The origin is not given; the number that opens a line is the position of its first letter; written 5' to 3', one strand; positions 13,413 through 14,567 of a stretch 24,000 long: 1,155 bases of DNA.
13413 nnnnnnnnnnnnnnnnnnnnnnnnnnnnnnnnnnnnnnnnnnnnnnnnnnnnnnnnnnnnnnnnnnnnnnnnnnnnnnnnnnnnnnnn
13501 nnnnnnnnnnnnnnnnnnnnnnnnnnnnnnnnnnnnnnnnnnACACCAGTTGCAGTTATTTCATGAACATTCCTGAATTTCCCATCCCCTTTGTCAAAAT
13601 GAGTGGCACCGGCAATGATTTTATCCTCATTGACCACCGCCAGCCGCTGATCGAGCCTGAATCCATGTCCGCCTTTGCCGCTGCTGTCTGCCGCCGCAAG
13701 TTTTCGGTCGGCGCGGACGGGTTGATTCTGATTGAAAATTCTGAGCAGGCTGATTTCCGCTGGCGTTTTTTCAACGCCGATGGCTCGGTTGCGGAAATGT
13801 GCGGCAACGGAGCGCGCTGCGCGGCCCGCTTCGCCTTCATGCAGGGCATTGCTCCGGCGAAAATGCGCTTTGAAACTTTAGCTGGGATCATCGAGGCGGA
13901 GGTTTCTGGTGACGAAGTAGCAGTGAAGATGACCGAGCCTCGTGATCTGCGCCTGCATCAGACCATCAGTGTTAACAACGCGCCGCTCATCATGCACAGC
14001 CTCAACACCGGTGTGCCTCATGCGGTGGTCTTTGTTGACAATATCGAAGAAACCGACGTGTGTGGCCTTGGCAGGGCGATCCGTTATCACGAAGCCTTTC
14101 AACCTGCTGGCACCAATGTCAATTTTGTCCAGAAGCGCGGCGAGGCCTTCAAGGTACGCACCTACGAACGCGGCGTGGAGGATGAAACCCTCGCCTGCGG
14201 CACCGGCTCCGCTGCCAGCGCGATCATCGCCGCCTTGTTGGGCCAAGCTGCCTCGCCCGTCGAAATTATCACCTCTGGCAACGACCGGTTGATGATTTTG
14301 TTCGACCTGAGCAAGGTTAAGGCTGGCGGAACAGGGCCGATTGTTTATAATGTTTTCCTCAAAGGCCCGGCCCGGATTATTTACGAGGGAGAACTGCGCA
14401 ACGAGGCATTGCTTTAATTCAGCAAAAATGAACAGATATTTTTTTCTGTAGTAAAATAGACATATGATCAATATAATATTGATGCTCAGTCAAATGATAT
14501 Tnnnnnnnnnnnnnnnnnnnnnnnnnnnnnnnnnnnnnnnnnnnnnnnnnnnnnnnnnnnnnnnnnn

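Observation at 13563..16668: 2-kb foreign cassette inserted at the dapF 3' end, leaving a diverged, decayed copy of the last ~124 codons next to dapA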

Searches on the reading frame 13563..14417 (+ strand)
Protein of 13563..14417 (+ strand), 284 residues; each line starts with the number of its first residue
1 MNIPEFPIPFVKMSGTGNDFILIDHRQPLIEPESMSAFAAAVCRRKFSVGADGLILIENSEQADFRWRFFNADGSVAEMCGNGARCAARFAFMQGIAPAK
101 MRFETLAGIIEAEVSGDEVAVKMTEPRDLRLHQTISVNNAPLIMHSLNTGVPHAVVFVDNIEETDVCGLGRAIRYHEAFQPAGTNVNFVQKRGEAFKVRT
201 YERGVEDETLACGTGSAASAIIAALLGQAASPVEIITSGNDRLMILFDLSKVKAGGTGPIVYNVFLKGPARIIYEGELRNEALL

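Call 8: search_protein_families(library=pfam, proteins=[window:13563-14417:+], max_evalue=0.01)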
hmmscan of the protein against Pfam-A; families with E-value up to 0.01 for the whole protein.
window:13563-14417:+ (284 aa): 2 families
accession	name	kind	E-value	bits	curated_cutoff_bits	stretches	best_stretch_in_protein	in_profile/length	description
PF01678.24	DAP_epimerase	-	1.2e-52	177.6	34.7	2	10-126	1-118/121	Diaminopimelate epimerase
PF05544.16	Pro_racemase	-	0.0035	16.9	27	1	54-119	58-127/325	Proline racemase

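Call 9: search_protein_families(library=ncbifam, proteins=[window:13563-14417:+], max_evalue=0.01)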
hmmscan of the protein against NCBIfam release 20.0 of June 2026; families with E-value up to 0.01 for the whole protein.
window:13563-14417:+ (284 aa): 4 families
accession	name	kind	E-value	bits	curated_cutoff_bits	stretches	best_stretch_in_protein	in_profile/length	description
TIGR00652.1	DapF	equivalog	3.8e-77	259.3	114.65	1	9-279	2-269/270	diaminopimelate epimerase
NF038284.1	bifunc_DapF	exception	5.8e-51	173.2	350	1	13-252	15-248/254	bifunctional diaminopimelate epimerase/glutamate racemase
NF052296.1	HdxProlEpimProt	equivalog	8.4e-05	22.1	450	1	69-140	75-147/309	4-hydroxyproline epimerase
NF010576.0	PRK13969.1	equivalog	0.0074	15.3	556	0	58-122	70-138/335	proline racemase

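Call 15: find_encoding_contigs(protein=window:13563-14414:+, flank=10000, max_places=10)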
Protein window:13563-14414:+ (284 aa): 4 contigs read that carry it; 2 places shown.
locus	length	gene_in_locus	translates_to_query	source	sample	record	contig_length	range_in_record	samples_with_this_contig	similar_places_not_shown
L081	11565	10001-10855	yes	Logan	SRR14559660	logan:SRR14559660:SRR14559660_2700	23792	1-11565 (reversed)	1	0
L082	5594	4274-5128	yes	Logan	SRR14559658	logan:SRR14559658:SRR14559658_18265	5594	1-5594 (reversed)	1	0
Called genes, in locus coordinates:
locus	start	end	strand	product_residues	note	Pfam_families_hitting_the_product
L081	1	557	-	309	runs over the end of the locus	PF00535:Glycos_transf_2, PF10111:Glyco_tranf_2_2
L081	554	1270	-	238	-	PF08889:WbqC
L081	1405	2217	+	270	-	PF00106:adh_short, PF08659:KR (faint), PF13561:adh_short_C2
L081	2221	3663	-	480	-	PF00730:HhH-GPD, PF00633:HHH, PF03372:Exo_endo_phos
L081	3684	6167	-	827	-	PF17164:DUF5122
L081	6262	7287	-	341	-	PF00994:MoCF_biosynth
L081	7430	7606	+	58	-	PF03966:Trm112p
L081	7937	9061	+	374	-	-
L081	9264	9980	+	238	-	PF00535:Glycos_transf_2, PF10111:Glyco_tranf_2_2 (weak), PF13641:Glyco_tranf_2_3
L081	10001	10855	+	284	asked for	PF01678:DAP_epimerase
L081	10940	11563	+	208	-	?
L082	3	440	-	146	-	?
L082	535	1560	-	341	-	PF00994:MoCF_biosynth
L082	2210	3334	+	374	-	-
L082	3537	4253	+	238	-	PF00535:Glycos_transf_2, PF10111:Glyco_tranf_2_2 (weak), PF13641:Glyco_tranf_2_3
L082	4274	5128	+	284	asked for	PF01678:DAP_epimerase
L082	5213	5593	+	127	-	?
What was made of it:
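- Two Logan contigs (L081, L082) end inside the AT-rich membrane gene (call 15).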

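Call 17: find_homologous_proteins(query=window:13563-14414:+, max_evalue=1e-40)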
Query window:13563-14414:+ (284 aa): 7948 proteins with E <= 1e-40 among 8000 candidates; the best 120 are listed.
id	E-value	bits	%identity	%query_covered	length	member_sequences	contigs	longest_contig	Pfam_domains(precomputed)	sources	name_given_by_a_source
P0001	1.9e-169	580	92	100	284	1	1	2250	PF01678.25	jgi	jgi:diaminopimelate epimerase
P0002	2.4e-169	580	91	100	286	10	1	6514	PF01678.25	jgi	jgi:diaminopimelate epimerase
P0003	8.9e-169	578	92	100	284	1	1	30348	PF01678.25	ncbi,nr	ncbi:diaminopimelate epimerase [Desulfobulbus sp. F5]|nr:diaminopimelate epimerase [Desulfobulbus sp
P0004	1.0e-168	578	90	100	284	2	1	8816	PF01678.25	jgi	jgi:diaminopimelate epimerase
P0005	1.2e-167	574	91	100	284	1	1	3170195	PF01678.25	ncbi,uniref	ncbi:MAG: diaminopimelate epimerase [Candidatus Electronema sp. V4]|uniref:diaminopimelate epimerase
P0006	9.8e-167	571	90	100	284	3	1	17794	PF01678.25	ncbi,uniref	ncbi:diaminopimelate epimerase [Candidatus Electronema sp. TJ]|uniref:diaminopimelate epimerase n=1 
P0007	1.5e-165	567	90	100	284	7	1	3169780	PF01678.25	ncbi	ncbi:MAG: diaminopimelate epimerase [Candidatus Electronema sp. VV]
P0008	1.9e-165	567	89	100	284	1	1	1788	PF01678.25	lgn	-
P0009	1.3e-164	564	89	100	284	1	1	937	PF01678.25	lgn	-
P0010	2.4e-163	560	89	100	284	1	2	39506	PF01678.25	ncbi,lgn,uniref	uniref:diaminopimelate epimerase n=1 Tax=Candidatus Electronema sp. TaxID=2698783 RepID=UPI0040572E0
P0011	4.2e-163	559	89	100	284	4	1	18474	PF01678.25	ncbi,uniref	uniref:diaminopimelate epimerase n=1 Tax=Candidatus Electronema sp. TaxID=2698783 RepID=UPI00405669D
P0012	3.1e-162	556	88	100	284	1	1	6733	PF01678.25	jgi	-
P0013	3.7e-162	556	88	100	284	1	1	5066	PF01678.25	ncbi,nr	ncbi:diaminopimelate epimerase [Desulfobulbus sp. F3]|nr:diaminopimelate epimerase [Desulfobulbus sp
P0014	5.2e-157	539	87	100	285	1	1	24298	PF01678.25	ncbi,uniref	ncbi:diaminopimelate epimerase [Candidatus Electronema sp. PJ]|uniref:diaminopimelate epimerase n=1 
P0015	7.5e-146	503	80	99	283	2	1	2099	PF01678.25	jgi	jgi:diaminopimelate epimerase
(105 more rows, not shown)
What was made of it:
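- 13563..14417 (+): Intact dapF (diaminopimelate epimerase, 284 aa). It is 87-92% identical to Electronema DapF proteins (call 17).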

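Call 19: find_encoding_contigs(protein=P0005, flank=7000, max_places=2)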
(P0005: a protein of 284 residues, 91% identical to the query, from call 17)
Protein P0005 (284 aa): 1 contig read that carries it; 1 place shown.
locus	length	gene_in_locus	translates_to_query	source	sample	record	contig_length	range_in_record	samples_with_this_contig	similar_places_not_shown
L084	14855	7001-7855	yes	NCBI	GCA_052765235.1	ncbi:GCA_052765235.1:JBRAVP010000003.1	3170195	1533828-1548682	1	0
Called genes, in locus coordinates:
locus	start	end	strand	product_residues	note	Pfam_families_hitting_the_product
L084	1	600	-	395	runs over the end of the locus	PF00155:Aminotran_1_2, PF01053:Cys_Met_Meta_PP (weak)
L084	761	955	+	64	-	PF07927:HicA_toxin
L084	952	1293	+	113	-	PF21748:UPF0150 (weak), PF05534:HicB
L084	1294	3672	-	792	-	PF13191:AAA_16, PF00515:TPR_1 (weak), PF13181:TPR_8 (weak), PF13414:TPR_11 (weak), PF13432:TPR_16, PF13414:TPR_11 (weak), PF13424:TPR_12, PF13432:TPR_16 (weak), +8 more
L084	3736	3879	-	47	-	-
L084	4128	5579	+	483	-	PF00730:HhH-GPD, PF00633:HHH, PF03372:Exo_endo_phos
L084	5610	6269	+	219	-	-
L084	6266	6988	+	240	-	PF00535:Glycos_transf_2, PF13641:Glyco_tranf_2_3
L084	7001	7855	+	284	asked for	PF01678:DAP_epimerase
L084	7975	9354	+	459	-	-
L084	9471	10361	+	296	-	PF00701:DHDPS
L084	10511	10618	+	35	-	-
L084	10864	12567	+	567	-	PF10592:AIPR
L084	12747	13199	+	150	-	PF05685:Uma2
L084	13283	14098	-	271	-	PF01609:DDE_Tnp_1, PF13612:DDE_Tnp_1_3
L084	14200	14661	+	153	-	PF04608:PgpA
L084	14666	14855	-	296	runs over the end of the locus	PF02091:tRNA-synt_2e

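Call 20: find_encoding_contigs(protein=P0007, flank=7000, max_places=2)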
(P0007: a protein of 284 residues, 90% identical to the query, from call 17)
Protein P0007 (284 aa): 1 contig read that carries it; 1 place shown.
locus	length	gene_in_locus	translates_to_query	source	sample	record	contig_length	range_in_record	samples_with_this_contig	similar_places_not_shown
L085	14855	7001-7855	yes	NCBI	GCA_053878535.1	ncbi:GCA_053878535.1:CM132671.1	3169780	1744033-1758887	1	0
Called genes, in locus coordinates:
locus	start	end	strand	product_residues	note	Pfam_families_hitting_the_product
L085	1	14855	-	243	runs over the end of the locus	PF03400:DDE_Tnp_IS1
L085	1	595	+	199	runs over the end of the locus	-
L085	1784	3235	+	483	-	PF00730:HhH-GPD, PF00633:HHH (weak), PF03372:Exo_endo_phos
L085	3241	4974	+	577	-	-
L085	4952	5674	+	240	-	PF00535:Glycos_transf_2, PF10111:Glyco_tranf_2_2 (faint), PF13641:Glyco_tranf_2_3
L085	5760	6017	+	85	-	PF03811:Zn_ribbon_InsA (weak), PF12759:HTH_Tnp_IS1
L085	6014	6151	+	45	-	PF03400:DDE_Tnp_IS1 (weak)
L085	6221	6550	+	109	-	PF03811:Zn_ribbon_InsA (weak), PF12759:HTH_Tnp_IS1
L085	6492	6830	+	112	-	PF03400:DDE_Tnp_IS1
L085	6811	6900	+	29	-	PF03400:DDE_Tnp_IS1 (weak)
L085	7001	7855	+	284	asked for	PF01678:DAP_epimerase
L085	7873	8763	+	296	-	PF00701:DHDPS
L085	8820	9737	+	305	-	-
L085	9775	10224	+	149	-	PF04608:PgpA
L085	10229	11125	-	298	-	PF02091:tRNA-synt_2e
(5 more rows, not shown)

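Call 21: find_encoding_contigs(protein=P0003, flank=7000, max_places=2)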
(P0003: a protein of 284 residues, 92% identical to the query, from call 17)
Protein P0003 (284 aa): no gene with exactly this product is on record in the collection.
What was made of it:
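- Tried and rejected: The contig of Desulfobulbus sp. F5 (P0003) could not be fetched (call 21).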

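Call 22: find_encoding_contigs(protein=P0006, flank=7000, max_places=2)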
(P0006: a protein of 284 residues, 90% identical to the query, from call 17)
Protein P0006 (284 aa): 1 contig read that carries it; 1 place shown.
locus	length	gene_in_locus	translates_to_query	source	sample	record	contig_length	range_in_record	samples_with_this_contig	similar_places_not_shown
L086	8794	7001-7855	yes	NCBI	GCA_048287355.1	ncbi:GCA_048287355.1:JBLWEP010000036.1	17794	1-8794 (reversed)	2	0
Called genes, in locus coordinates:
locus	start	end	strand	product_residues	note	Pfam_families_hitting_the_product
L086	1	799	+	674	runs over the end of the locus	PF00912:Transgly, PF00905:Transpeptidase, PF06832:BiPBP_C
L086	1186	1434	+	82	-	-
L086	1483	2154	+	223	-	PF20712:CyanoTRADDas_TM (weak)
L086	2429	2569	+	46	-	-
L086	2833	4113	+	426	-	PF05977:MFS_3, PF07690:MFS_1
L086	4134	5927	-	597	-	PF00270:DEAD, PF04851:ResIII (weak), PF00271:Helicase_C, PF28538:Helicase_helical, PF03880:DbpA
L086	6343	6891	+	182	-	PF05951:Peptidase_M15_2, PF08291:Peptidase_M15_3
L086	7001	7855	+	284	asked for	PF01678:DAP_epimerase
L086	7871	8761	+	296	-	PF00701:DHDPS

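Call 23: find_encoding_contigs(protein=P0010, flank=7000, max_places=2)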
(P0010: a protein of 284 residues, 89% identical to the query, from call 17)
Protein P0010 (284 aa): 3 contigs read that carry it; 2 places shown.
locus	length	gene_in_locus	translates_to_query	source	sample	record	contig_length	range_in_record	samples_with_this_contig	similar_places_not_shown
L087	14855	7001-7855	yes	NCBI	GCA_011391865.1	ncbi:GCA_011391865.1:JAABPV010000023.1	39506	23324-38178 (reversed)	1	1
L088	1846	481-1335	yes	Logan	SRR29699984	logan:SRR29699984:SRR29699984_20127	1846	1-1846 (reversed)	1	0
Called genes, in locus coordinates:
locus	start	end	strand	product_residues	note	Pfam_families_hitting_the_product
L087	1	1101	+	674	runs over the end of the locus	PF00912:Transgly, PF00905:Transpeptidase, PF06832:BiPBP_C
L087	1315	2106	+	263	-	PF20712:CyanoTRADDas_TM (weak)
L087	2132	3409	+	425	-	PF05977:MFS_3, PF07690:MFS_1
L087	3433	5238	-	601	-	PF00270:DEAD, PF04851:ResIII, PF00271:Helicase_C, PF28538:Helicase_helical, PF03880:DbpA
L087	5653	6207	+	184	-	PF05951:Peptidase_M15_2, PF08291:Peptidase_M15_3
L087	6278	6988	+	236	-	PF13641:Glyco_tranf_2_3, PF00535:Glycos_transf_2, PF10111:Glyco_tranf_2_2 (weak)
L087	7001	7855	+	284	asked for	PF01678:DAP_epimerase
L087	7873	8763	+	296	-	PF00701:DHDPS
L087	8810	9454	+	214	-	PF13643:DUF4145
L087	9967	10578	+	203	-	PF13188:PAS_8 (weak), PF08448:PAS_4 (weak)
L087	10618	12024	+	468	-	PF00070:Pyr_redox (faint), PF00890:FAD_binding_2, PF01266:DAO, PF01946:Thi4 (weak), PF07992:Pyr_redox_2 (weak), PF12831:FAD_oxidored (weak), PF01593:Amino_oxidase, PF13450:NAD_binding_8, +2 more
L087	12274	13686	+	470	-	PF01943:Polysacc_synt, PF13440:Polysacc_synt_3, PF01554:MatE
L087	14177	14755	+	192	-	PF01548:DEDD_Tnp_IS110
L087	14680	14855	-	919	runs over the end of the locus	PF20464:MmeI_N, PF20465:MmeI_hel, PF20473:MmeI_Mtase, PF20466:MmeI_TRD, PF20467:MmeI_C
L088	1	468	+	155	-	?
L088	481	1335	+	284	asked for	PF01678:DAP_epimerase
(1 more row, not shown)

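Call 24: find_encoding_contigs(protein=P0011, flank=7000, max_places=2)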
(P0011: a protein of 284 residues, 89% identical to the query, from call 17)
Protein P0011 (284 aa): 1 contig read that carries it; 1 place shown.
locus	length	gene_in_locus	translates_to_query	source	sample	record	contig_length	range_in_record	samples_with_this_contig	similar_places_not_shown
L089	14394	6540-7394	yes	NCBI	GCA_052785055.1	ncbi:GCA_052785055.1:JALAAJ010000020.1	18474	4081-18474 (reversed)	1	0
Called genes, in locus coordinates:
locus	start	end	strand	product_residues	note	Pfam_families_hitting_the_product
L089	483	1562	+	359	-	PF02163:Peptidase_M50, PF00595:PDZ (weak), PF13180:PDZ_2, PF17820:PDZ_6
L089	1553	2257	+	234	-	PF00814:TsaD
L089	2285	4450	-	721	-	PF25199:nSTAND_NTPase5 (faint), PF13191:AAA_16 (weak), PF13401:AAA_22 (faint), PF13414:TPR_11 (weak), PF13424:TPR_12, PF13432:TPR_16 (weak), PF14559:TPR_19 (weak), PF00515:TPR_1 (weak), +8 more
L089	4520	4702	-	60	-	-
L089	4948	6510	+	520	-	PF00730:HhH-GPD, PF00633:HHH, PF03372:Exo_endo_phos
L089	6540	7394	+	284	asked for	PF01678:DAP_epimerase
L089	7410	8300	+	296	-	PF00701:DHDPS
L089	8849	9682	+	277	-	-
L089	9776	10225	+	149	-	PF04608:PgpA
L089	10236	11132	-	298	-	PF02091:tRNA-synt_2e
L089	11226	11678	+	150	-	PF13380:CoA_binding_2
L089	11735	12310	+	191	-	PF02525:Flavodoxin_2, PF03358:FMN_red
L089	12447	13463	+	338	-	PF13717:Zn_ribbon_4, PF00672:HAMP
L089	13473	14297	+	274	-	PF12974:Phosphonate-bd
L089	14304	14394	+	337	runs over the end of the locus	-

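Call 25: find_encoding_contigs(protein=P0014, flank=7000, max_places=2)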
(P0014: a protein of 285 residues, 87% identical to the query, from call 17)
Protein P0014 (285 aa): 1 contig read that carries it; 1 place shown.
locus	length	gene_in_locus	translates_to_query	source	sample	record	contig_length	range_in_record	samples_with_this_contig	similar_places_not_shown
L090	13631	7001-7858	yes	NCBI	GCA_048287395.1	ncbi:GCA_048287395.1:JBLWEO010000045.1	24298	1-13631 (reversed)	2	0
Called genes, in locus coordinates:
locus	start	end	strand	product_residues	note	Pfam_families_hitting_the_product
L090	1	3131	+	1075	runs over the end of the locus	PF25596:CPSase_L_D1, PF02222:ATP-grasp (weak), PF02786:CPSase_L_D2, PF02787:CPSase_L_D3, PF25596:CPSase_L_D1, PF02222:ATP-grasp, PF02786:CPSase_L_D2, PF02142:MGS, +5 more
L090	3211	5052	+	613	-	PF06480:FtsH_ext, PF06068:TIP49 (weak), PF00004:AAA, PF07728:AAA_5 (weak), PF17862:AAA_lid_3, PF01434:Peptidase_M41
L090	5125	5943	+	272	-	PF00809:Pterin_bind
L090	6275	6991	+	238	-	PF00535:Glycos_transf_2, PF13641:Glyco_tranf_2_3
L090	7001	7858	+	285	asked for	PF01678:DAP_epimerase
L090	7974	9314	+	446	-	-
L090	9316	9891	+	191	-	PF13489:Methyltransf_23, PF13649:Methyltransf_25 (weak), PF13847:Methyltransf_31, PF08241:Methyltransf_11, PF08242:Methyltransf_12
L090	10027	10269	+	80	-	-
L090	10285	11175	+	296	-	PF00701:DHDPS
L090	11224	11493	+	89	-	PF02604:PhdYeFM_antitox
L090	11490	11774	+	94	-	PF05016:ParE_toxin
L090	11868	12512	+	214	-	PF13643:DUF4145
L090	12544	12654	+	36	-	-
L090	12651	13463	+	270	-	PF01113:DapB_N, PF05173:DapB_C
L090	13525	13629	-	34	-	?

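Call 32: find_encoding_contigs(protein=P0002, flank=7000, max_places=3)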
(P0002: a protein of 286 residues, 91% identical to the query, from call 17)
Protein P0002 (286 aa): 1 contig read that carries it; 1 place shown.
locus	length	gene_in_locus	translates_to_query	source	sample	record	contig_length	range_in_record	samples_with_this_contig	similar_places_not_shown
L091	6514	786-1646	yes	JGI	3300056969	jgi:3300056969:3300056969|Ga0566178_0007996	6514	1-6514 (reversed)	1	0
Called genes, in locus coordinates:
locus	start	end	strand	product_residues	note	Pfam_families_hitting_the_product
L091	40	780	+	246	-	PF00535:Glycos_transf_2, PF13641:Glyco_tranf_2_3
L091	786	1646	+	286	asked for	PF01678:DAP_epimerase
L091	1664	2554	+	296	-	PF00701:DHDPS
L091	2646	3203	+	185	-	PF05685:Uma2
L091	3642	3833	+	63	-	PF14280:DUF4365 (weak)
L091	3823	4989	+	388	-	-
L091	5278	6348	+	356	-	PF18291:HU-HIG (faint)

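Call 33: find_encoding_contigs(protein=P0012, flank=7000, max_places=3)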
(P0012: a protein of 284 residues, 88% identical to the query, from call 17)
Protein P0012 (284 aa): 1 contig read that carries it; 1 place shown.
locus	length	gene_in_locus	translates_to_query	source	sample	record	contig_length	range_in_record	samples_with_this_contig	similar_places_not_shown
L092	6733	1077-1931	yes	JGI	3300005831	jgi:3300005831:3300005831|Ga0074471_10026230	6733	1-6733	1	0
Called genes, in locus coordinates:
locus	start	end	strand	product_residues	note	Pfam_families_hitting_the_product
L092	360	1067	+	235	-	PF13641:Glyco_tranf_2_3, PF00535:Glycos_transf_2, PF10111:Glyco_tranf_2_2 (weak)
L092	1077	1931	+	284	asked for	PF01678:DAP_epimerase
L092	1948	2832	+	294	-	PF00701:DHDPS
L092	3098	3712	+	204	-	PF00188:CAP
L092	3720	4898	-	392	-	PF04055:Radical_SAM, PF06969:HemN_C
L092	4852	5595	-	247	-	PF20582:UPF0758_N, PF04002:RadC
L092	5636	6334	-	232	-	PF01988:VIT1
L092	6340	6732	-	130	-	?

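Call 55: list_cluster_members(proteins=[window:13563-14414:+, window:14502-15797:+, window:17632-18567:+])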
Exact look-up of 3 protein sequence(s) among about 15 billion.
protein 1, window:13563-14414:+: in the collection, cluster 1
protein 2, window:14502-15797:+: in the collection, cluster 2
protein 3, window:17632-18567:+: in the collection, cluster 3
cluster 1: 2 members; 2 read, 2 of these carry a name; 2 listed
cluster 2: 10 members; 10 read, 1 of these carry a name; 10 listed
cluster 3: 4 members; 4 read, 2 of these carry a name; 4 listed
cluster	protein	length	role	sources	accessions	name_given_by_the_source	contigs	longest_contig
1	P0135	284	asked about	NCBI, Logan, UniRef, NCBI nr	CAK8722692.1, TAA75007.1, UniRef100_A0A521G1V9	MAG: diaminopimelate epimerase [Candidatus Electronema aureum] | Diaminopimelate epimerase n=1 Tax=Candidatus Electronema aureum TaxID=2005002 ...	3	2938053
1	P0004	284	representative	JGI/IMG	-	diaminopimelate epimerase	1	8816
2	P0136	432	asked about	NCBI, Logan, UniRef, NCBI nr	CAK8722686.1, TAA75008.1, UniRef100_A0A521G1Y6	MAG: hypothetical protein CDV28_11336 [Candidatus Electronema aureum] | Dolichyl-phosphate-mannose-protein mannosyltransferase n=1 Tax=Candidatus Electronema ...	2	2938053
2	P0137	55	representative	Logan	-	-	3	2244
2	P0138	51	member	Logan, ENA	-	-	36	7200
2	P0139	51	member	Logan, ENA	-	-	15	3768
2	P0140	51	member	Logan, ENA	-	-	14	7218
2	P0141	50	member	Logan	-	-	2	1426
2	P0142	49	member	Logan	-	-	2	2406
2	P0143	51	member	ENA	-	-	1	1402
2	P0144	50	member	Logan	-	-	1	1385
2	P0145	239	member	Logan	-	-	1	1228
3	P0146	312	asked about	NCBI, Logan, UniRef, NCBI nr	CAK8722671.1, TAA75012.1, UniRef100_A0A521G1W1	MAG: hypothetical protein CDV28_11340 [Candidatus Electronema aureum] | HNH nuclease domain-containing protein n=1 Tax=Candidatus Electronema aureum ...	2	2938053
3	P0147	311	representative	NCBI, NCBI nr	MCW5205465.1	HNH endonuclease [Desulfobulbus sp. F5]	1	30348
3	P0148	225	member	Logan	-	-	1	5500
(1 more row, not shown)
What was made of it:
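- Identical proteins are on record from the short-read MAG and from the closed long-read genome (call 55).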
